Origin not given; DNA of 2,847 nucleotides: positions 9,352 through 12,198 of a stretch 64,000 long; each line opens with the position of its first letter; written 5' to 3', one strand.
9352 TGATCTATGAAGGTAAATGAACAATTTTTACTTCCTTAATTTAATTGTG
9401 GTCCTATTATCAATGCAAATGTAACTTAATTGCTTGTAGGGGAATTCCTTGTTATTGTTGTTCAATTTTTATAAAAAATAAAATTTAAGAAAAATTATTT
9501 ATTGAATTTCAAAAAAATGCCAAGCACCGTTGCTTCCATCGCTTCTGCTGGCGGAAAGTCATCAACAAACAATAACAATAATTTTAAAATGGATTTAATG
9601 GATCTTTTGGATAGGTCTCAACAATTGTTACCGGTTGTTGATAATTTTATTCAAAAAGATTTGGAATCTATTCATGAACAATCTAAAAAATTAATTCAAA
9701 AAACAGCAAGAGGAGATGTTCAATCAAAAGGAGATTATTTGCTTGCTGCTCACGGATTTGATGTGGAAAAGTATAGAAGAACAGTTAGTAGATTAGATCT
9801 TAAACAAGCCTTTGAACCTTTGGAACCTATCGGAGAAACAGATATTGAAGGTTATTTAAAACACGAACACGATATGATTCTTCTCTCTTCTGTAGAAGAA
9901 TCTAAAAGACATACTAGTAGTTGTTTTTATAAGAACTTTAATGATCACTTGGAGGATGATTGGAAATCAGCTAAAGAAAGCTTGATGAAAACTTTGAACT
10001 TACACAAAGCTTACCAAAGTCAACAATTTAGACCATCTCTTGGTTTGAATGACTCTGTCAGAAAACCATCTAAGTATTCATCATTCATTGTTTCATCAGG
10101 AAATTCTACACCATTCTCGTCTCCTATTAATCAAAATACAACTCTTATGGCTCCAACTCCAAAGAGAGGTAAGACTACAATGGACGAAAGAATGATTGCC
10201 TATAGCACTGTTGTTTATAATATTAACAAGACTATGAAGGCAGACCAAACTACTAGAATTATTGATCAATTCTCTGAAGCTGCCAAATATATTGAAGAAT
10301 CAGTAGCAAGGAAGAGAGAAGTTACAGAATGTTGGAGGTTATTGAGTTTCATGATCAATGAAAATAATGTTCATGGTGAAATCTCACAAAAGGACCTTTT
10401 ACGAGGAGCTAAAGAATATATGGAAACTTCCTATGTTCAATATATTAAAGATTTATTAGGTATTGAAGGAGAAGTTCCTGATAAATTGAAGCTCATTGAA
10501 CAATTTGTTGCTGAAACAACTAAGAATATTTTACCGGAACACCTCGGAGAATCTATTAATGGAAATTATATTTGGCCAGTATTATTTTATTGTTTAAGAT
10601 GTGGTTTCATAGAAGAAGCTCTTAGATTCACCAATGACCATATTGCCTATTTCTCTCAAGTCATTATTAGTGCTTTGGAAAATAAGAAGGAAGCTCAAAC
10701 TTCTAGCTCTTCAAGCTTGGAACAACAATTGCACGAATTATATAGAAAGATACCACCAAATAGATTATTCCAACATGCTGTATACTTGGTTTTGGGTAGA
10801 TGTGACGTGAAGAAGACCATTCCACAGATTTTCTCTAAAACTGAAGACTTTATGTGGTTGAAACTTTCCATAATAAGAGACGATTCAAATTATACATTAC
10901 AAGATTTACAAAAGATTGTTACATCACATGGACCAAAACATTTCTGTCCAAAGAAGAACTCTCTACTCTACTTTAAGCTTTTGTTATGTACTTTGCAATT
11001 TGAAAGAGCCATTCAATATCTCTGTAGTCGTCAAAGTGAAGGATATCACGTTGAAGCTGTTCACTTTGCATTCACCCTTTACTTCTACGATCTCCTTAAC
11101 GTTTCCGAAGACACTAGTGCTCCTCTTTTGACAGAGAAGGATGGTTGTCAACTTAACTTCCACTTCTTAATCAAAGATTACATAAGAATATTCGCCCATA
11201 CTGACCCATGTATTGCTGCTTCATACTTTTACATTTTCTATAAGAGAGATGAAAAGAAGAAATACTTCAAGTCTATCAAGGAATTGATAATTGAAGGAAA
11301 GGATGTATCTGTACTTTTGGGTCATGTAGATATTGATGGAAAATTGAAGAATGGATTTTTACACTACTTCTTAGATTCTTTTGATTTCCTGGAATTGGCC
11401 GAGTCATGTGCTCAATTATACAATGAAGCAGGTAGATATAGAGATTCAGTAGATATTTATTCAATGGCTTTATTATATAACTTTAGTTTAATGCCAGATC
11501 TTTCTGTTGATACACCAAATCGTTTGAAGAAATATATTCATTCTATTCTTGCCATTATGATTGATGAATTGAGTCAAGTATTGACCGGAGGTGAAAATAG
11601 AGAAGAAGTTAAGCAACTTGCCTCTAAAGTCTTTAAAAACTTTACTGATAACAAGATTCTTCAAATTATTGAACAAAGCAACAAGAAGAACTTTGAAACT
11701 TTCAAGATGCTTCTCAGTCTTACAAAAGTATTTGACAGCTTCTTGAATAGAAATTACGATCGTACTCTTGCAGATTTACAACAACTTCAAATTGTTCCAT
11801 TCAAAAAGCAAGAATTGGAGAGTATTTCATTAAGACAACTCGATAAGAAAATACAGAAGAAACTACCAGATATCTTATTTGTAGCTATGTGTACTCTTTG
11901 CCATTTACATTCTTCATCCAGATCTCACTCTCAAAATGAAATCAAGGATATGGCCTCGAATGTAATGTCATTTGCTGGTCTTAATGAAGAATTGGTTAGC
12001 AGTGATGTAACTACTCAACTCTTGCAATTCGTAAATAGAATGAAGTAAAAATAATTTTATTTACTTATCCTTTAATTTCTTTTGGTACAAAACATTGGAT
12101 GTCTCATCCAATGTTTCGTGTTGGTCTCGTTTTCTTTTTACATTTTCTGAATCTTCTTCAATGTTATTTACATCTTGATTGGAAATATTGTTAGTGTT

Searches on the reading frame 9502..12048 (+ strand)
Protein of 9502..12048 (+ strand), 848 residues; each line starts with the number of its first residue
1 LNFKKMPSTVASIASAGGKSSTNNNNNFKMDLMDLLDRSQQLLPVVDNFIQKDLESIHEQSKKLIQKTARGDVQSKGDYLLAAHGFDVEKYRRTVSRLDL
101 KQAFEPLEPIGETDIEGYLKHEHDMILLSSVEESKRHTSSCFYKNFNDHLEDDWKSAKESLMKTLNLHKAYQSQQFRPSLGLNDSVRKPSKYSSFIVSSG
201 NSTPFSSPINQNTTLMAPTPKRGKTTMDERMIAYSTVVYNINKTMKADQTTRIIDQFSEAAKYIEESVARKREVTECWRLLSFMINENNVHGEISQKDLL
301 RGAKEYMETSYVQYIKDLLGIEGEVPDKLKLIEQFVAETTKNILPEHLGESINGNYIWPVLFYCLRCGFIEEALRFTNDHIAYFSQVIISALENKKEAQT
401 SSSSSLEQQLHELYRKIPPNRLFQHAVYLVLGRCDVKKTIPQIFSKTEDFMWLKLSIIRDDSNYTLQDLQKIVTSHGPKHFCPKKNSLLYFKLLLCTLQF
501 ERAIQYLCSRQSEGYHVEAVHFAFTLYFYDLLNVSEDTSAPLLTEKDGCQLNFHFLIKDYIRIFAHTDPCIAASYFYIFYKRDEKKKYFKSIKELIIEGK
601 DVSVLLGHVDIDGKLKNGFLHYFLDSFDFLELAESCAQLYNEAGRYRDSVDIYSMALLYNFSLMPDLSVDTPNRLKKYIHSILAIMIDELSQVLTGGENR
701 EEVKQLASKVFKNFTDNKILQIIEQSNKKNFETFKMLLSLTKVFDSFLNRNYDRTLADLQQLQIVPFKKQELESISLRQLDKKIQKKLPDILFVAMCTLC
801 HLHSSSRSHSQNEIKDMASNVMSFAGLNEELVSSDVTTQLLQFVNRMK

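Call 14: search_protein_families(library=pfam, proteins=[window:9502-12048:+], max_evalue=0.00001)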
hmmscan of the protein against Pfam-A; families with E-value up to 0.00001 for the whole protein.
window:9502-12048:+ (848 aa): 1 family
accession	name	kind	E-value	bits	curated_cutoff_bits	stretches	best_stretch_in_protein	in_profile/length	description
PF04097.20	Nic96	-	3.3e-104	349.9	34.2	1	273-836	2-604/607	Nup93/Nic96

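Call 16: find_homologous_proteins(query=window:9502-12048:+, max_evalue=1e-20)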
Query window:9502-12048:+ (848 aa): 5 proteins with E <= 1e-20 among 8000 candidates.
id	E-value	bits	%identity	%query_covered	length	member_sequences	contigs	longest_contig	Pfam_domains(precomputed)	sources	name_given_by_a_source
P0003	0.0e+0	1896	100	99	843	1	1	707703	PF04097.21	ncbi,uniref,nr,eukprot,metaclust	ncbi:nucleoporin nup93 [Naegleria gruberi]|uniref:Nuclear pore protein n=1 Tax=Naegleria gruberi Tax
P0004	0.0e+0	1149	62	99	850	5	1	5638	PF04097.21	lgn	-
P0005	1.7e-250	851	50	99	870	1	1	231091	PF04097.21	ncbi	ncbi:hypothetical protein ABK040_015323 [Willaertia magna]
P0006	1.1e-140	488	35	96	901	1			PF04097.21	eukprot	eukprot:GEZU01023894.1.p1 GENE.GEZU01023894.1~~GEZU01023894.1.p1 ORF type:complete len:902 (-),score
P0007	1.5e-75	273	27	94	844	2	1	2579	PF04097.21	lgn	-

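Call 17: find_encoding_contigs(protein=P0003, flank=10000)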
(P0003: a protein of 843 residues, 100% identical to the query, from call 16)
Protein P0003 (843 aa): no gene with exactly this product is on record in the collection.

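Call 18: find_encoding_contigs(protein=P0005, flank=10000)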
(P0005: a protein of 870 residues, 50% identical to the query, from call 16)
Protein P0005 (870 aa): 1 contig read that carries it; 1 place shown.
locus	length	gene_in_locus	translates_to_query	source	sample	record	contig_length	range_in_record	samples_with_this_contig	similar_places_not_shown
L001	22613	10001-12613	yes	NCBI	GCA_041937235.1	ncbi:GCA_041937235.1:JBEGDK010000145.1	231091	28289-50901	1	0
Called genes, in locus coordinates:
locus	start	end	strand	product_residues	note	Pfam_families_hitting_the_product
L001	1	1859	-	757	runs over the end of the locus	PF17975:RNR_Alpha, PF21995:RNR-II_ins_dom, PF02867:Ribonuc_red_lgC (faint)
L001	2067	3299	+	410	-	PF22976:RRM_10 (faint), PF23085:RRM_PARP14_3 (faint), PF00076:RRM_1, PF16367:RRM_7 (faint), PF00076:RRM_1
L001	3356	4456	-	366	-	PF03151:TPT, PF00892:EamA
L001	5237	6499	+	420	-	-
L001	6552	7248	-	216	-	-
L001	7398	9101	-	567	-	PF01501:Glyco_transf_8 (faint)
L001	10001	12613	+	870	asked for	PF04097:Nic96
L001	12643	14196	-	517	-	PF00076:RRM_1, PF14605:Nup35_RRM_2 (faint), PF16367:RRM_7 (faint), PF00076:RRM_1 (weak)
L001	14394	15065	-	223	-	PF16131:Torus (faint), PF15663:zf-CCCH_3, PF14608:zf-CCCH_2 (faint), PF18044:zf-CCCH_4 (faint), PF18345:zf_CCCH_4 (weak), PF25542:zf-CCCH_12 (faint), PF00642:zf-CCCH (weak), PF18345:zf_CCCH_4 (weak), +1 more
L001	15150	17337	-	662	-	PF04757:Pex2_Pex12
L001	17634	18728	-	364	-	PF13540:RCC1_2 (faint), PF25390:WD40_RLD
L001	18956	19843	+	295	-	PF04193:PQ-loop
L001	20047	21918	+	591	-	PF02990:EMP70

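Call 19: find_encoding_contigs(protein=P0004, flank=10000)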
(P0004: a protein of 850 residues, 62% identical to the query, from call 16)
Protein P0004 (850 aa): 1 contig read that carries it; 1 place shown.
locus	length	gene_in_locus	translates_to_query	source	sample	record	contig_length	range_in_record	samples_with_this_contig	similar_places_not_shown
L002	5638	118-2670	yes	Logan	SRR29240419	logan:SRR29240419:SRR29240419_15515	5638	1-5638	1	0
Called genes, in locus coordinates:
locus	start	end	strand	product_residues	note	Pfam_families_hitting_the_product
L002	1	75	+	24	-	?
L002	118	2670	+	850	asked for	PF04097:Nic96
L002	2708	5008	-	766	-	PF16367:RRM_7 (faint), PF16842:RRM_occluded (faint), PF00076:RRM_1, PF14605:Nup35_RRM_2 (faint), PF24475:RBD_DEAH11 (faint), PF00076:RRM_1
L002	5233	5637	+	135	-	?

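Call 34: list_cluster_members(proteins=[P0004])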
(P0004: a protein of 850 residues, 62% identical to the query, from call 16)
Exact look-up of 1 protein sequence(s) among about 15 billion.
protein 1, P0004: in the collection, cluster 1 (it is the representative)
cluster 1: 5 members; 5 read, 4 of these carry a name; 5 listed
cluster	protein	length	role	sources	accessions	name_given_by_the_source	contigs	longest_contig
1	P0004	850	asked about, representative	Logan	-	-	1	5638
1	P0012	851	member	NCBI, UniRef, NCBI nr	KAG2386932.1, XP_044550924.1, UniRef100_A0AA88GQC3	hypothetical protein C9374_001967 [Naegleria lovaniensis] | Nuclear pore protein n=1 Tax=Naegleria lovaniensis TaxID=51637 RepID=A0AA88GQC3_NAELO | uncharacterized protein C9374_001967 [Naegleria lovaniensis]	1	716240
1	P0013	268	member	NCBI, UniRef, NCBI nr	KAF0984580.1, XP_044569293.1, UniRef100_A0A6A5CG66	hypothetical protein FDP41_000479 [Naegleria fowleri] | Uncharacterized protein n=1 Tax=Naegleria fowleri TaxID=5763 RepID=A0A6A5CG66_NAEFO | uncharacterized protein FDP41_000479 [Naegleria fowleri]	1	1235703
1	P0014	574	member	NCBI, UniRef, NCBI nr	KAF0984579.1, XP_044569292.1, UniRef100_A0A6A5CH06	hypothetical protein FDP41_000478 [Naegleria fowleri] | Nuclear pore protein n=1 Tax=Naegleria fowleri TaxID=5763 RepID=A0A6A5CH06_NAEFO | uncharacterized protein FDP41_000478 [Naegleria fowleri]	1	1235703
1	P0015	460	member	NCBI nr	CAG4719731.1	unnamed protein product [Naegleria fowleri]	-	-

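Call 35: find_encoding_contigs(protein=P0012, flank=10000)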
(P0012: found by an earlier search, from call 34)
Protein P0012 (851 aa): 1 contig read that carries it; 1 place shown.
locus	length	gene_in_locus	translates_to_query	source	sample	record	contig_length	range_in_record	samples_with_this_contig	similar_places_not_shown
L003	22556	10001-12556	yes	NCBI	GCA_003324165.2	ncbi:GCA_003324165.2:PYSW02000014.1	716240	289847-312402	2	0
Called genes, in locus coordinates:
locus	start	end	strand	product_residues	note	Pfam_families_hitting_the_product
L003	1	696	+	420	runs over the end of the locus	PF00850:Hist_deacetyl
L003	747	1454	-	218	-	-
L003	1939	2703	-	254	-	PF00569:ZZ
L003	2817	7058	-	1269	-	PF00621:RhoGEF, PF00566:RabGAP-TBC, PF23436:RabGap-TBC_2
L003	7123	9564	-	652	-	-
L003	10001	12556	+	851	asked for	PF04097:Nic96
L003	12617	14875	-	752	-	PF00076:RRM_1, PF16842:RRM_occluded (faint), PF14605:Nup35_RRM_2 (faint), PF24475:RBD_DEAH11 (faint), PF00076:RRM_1 (weak)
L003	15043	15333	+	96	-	-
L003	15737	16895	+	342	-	PF00153:Mito_carr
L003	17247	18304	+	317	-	PF16561:AMPK1_CBM, PF04739:AMPKBI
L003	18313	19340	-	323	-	PF10332:DUF2418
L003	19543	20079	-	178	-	-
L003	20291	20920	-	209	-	PF27087:LRR_TMOD-LMOD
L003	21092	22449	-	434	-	PF23381:Beta-prop_IFT122_1st (faint), PF25173:Beta-prop_WDR3_1st (faint), PF24814:WD40_Prp19 (weak), PF25174:Beta-prop_THOC3 (faint)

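Call 36: find_encoding_contigs(protein=P0014, flank=10000)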
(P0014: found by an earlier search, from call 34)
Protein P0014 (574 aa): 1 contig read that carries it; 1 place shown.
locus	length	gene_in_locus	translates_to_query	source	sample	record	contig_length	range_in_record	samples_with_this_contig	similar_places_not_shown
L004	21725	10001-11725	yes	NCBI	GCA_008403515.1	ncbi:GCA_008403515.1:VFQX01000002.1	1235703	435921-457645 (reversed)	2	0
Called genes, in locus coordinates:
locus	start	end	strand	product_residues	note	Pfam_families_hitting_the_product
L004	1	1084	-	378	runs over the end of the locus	PF00569:ZZ, PF13920:zf-C3HC4_3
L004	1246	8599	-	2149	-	PF24768:ARM_ARMC5 (faint), PF00621:RhoGEF, PF00566:RabGAP-TBC, PF23436:RabGap-TBC_2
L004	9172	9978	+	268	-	-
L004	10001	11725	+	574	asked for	PF04097:Nic96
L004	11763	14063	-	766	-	PF16367:RRM_7 (faint), PF16842:RRM_occluded (faint), PF00076:RRM_1, PF14605:Nup35_RRM_2 (faint), PF24475:RBD_DEAH11 (faint), PF00076:RRM_1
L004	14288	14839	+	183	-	-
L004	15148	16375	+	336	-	PF00153:Mito_carr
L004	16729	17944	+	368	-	PF16561:AMPK1_CBM, PF04739:AMPKBI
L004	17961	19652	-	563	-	PF10332:DUF2418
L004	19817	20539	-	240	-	PF27087:LRR_TMOD-LMOD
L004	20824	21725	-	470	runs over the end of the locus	PF24814:WD40_Prp19 (weak), PF23381:Beta-prop_IFT122_1st (faint), PF25174:Beta-prop_THOC3 (faint)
